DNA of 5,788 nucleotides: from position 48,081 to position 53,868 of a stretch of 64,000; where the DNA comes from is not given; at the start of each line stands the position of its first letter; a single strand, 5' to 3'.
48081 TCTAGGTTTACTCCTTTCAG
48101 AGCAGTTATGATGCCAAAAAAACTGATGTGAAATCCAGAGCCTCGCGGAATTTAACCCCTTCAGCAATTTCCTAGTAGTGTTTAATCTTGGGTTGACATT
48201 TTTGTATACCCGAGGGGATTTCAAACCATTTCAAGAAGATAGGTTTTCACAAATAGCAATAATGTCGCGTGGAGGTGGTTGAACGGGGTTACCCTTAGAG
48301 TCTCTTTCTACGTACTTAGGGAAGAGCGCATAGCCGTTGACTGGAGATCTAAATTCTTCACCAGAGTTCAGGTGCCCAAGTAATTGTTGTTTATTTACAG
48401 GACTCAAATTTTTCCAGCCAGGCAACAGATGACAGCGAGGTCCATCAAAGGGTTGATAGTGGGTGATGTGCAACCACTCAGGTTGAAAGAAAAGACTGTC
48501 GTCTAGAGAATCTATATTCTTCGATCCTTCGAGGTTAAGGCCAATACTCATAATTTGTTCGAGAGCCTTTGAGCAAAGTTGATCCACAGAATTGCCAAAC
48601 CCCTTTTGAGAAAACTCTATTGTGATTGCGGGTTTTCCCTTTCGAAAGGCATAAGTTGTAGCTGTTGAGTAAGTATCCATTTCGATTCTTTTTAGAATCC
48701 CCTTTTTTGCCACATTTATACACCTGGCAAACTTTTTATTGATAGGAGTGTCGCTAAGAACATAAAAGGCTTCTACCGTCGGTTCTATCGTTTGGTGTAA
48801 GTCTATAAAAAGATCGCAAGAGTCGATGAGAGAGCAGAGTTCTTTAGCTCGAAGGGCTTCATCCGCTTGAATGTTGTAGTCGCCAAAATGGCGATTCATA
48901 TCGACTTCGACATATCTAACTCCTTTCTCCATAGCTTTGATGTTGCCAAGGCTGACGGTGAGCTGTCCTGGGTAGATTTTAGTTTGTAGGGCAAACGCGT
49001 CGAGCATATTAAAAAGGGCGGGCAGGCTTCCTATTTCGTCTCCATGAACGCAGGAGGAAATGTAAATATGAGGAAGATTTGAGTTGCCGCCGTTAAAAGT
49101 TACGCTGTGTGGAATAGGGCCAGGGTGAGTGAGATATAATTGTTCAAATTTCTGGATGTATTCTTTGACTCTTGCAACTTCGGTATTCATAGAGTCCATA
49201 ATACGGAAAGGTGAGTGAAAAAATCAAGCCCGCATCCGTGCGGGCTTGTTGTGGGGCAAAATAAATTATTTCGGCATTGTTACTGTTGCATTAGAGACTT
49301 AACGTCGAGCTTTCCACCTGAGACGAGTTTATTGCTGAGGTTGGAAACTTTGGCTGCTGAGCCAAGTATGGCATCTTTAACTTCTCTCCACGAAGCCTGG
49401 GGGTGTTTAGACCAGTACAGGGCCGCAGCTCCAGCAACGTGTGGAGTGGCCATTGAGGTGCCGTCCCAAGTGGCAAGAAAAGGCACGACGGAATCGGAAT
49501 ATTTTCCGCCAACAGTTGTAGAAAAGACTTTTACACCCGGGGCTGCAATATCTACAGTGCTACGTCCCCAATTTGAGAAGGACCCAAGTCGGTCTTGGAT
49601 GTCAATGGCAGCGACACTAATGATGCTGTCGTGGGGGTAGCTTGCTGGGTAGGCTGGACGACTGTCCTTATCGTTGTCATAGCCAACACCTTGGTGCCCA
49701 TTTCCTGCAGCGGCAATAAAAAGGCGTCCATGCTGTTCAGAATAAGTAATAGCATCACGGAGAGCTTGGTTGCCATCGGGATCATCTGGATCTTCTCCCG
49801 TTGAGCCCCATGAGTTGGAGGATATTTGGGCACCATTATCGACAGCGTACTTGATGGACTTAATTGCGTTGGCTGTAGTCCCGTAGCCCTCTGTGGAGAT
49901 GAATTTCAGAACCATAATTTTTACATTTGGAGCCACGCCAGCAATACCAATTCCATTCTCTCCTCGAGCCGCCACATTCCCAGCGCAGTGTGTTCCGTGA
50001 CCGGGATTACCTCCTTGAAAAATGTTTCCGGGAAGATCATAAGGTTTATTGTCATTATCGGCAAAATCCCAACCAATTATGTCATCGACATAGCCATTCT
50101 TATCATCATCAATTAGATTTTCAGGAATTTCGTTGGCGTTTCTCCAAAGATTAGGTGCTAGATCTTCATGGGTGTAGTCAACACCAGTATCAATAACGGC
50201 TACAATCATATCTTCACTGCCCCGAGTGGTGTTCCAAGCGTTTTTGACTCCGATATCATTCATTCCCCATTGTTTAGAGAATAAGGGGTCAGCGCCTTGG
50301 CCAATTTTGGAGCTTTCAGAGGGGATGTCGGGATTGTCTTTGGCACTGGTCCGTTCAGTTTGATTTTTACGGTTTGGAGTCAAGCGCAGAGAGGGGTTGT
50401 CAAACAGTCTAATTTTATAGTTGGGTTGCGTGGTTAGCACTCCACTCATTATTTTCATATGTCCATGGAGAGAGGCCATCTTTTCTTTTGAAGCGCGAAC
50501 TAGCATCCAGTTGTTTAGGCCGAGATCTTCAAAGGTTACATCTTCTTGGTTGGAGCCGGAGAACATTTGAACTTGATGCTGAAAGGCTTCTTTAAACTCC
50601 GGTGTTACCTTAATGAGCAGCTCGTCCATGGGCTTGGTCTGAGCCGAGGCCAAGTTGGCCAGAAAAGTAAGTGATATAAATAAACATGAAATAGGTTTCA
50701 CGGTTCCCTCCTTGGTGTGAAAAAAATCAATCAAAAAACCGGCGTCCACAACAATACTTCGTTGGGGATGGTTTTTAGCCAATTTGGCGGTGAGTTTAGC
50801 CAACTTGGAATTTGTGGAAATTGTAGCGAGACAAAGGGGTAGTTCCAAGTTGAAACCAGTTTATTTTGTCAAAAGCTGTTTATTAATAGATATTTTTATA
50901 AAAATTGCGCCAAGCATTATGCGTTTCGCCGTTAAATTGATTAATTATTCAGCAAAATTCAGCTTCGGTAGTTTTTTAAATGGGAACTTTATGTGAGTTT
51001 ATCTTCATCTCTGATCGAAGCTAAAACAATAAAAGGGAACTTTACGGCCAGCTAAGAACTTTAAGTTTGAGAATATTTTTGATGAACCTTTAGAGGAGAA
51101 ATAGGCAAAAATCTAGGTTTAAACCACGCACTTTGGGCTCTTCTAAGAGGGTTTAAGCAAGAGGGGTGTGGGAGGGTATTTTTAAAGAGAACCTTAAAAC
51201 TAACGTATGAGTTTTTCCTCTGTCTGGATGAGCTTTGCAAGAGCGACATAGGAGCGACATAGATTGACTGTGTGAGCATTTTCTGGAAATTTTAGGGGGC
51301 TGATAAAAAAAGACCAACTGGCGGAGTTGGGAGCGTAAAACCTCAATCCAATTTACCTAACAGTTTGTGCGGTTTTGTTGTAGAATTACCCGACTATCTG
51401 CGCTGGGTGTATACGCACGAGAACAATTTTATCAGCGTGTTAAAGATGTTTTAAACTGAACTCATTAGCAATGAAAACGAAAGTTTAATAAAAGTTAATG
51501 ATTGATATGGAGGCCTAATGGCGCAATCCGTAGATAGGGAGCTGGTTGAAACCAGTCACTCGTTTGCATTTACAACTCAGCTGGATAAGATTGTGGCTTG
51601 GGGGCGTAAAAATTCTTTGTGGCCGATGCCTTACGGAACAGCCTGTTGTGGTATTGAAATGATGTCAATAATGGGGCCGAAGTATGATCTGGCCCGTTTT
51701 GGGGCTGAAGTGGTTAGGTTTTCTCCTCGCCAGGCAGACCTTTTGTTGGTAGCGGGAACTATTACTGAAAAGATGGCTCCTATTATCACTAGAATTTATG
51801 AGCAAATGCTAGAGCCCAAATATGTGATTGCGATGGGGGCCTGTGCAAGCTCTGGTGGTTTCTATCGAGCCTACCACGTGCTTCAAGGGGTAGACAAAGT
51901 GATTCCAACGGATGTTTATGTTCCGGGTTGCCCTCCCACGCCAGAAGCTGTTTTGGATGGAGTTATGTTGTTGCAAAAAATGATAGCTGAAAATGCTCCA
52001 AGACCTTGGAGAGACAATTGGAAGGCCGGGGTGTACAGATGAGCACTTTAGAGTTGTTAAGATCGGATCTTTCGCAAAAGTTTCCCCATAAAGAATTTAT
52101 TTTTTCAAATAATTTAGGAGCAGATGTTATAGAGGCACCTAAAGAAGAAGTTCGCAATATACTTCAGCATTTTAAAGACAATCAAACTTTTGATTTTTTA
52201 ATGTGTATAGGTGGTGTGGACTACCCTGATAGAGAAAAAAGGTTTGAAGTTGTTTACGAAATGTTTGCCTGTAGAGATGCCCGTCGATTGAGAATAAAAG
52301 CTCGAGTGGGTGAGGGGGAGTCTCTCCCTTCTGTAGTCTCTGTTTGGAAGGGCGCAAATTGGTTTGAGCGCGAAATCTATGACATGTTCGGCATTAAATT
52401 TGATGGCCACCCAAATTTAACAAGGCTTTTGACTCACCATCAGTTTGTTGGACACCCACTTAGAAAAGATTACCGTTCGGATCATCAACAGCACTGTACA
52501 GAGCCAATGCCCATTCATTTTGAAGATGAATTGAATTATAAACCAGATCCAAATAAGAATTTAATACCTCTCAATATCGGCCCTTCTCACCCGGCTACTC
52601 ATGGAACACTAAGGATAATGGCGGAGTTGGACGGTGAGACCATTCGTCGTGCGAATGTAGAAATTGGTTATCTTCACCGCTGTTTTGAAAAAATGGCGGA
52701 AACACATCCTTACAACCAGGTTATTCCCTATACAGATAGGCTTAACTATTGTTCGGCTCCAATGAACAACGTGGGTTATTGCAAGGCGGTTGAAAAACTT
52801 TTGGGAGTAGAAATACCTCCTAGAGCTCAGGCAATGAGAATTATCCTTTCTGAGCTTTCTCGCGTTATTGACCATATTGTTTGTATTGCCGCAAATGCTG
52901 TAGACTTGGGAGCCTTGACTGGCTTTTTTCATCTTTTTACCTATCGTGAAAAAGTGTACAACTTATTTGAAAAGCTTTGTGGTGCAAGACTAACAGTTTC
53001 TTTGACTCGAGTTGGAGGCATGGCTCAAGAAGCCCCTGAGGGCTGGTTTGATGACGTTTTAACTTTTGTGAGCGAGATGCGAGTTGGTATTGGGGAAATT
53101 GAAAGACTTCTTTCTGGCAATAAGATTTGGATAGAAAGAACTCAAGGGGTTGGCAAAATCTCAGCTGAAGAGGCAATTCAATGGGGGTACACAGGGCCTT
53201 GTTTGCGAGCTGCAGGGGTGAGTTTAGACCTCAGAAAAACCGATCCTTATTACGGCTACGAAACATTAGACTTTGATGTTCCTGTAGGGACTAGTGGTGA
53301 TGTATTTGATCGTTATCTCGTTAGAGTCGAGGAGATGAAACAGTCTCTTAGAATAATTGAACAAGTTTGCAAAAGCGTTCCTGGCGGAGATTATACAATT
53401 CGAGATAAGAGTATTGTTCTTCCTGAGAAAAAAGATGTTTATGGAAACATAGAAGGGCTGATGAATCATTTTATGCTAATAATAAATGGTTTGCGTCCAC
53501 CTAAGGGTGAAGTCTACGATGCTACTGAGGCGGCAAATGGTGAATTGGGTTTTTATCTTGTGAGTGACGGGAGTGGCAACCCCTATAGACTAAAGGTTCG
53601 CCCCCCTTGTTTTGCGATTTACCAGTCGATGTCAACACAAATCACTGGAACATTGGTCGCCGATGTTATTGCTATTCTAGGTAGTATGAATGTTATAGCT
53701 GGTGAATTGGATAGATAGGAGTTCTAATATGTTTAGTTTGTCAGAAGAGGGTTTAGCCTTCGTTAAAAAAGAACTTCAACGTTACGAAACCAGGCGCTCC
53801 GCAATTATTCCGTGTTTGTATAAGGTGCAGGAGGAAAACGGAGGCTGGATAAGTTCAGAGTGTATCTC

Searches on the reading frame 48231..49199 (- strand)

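Call 51: search_protein_families(library=pfam, proteins=[window:48231-49199:-], max_evalue=0.0001)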
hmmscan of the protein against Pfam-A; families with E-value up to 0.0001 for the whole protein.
window:48231-49199:- (322 aa): 1 family
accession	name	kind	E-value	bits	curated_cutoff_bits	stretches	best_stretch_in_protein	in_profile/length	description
PF24827.1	AstE_AspA_cat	-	6.2e-16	58.9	25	1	42-199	2-170/192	Succinylglutamate desuccinylase/Aspartoacylase catalytic domain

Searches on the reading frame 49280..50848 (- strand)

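Call 24: search_protein_families(library=ncbifam, proteins=[window:49280-50848:-], max_evalue=1e-10)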
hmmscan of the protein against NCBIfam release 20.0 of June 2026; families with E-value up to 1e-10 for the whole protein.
window:49280-50848:- (522 aa): 4 families
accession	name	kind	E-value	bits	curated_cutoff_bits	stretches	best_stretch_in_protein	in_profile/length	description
TIGR03921.1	T7SS_mycosin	equivalog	2e-46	158.8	278.75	1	282-516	50-281/353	type VII secretion-associated serine protease mycosin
NF033595.1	denti_PrtP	equivalog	5.6e-27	94.6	300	1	100-325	84-292/606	dentilisin complex serine proteinase subunit PrtP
TIGR03895.1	protease_PatA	subfamily_domain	8.3e-13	47.9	421.05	1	284-521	1-226/606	PatA/PatG family cyanobactin maturation protease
NF040809.1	germ_prot_CspBA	exception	1.4e-11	42.8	1250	0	201-346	641-786/1099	bifunctional germination protease/germinant receptor pseudoprotease CspBA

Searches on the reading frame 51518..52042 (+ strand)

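Call 51: search_protein_families(library=pfam, proteins=[window:51518-52042:+], max_evalue=0.0001)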
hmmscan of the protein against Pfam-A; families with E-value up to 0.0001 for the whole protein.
window:51518-52042:+ (174 aa): 1 family
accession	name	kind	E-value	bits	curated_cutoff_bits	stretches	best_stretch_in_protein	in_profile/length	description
PF01058.29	Oxidored_q6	-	5.7e-29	100.9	27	1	43-150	1-126/128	NADH ubiquinone oxidoreductase, 20 Kd subunit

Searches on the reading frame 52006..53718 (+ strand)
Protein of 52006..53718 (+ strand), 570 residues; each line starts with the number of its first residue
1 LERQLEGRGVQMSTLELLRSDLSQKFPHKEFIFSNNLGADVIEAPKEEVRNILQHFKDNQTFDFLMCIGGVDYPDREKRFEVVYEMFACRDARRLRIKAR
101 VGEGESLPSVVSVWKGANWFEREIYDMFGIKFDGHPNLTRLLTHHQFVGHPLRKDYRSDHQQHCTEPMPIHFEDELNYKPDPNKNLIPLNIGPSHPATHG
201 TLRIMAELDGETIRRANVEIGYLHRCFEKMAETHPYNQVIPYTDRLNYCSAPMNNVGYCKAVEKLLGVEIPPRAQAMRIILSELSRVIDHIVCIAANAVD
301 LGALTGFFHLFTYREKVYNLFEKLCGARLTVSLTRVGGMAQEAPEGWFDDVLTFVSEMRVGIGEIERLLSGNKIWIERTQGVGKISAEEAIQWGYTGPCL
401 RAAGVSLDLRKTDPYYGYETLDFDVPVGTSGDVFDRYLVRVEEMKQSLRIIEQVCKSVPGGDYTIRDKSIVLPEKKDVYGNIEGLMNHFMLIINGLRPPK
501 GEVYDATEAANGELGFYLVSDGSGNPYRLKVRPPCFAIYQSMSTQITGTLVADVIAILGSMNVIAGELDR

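Call 51: search_protein_families(library=pfam, proteins=[window:52006-53718:+], max_evalue=0.0001)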
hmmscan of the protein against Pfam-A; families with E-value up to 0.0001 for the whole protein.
window:52006-53718:+ (570 aa): 2 families
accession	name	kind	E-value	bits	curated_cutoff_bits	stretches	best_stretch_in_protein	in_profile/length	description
PF00346.24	Complex1_49kDa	-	6.6e-108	360.3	24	1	300-570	1-271/271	Respiratory-chain NADH dehydrogenase, 49 Kd subunit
PF00329.25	Complex1_30kDa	-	4e-41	140.9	22.5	1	43-160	2-122/124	Respiratory-chain NADH dehydrogenase, 30 Kd subunit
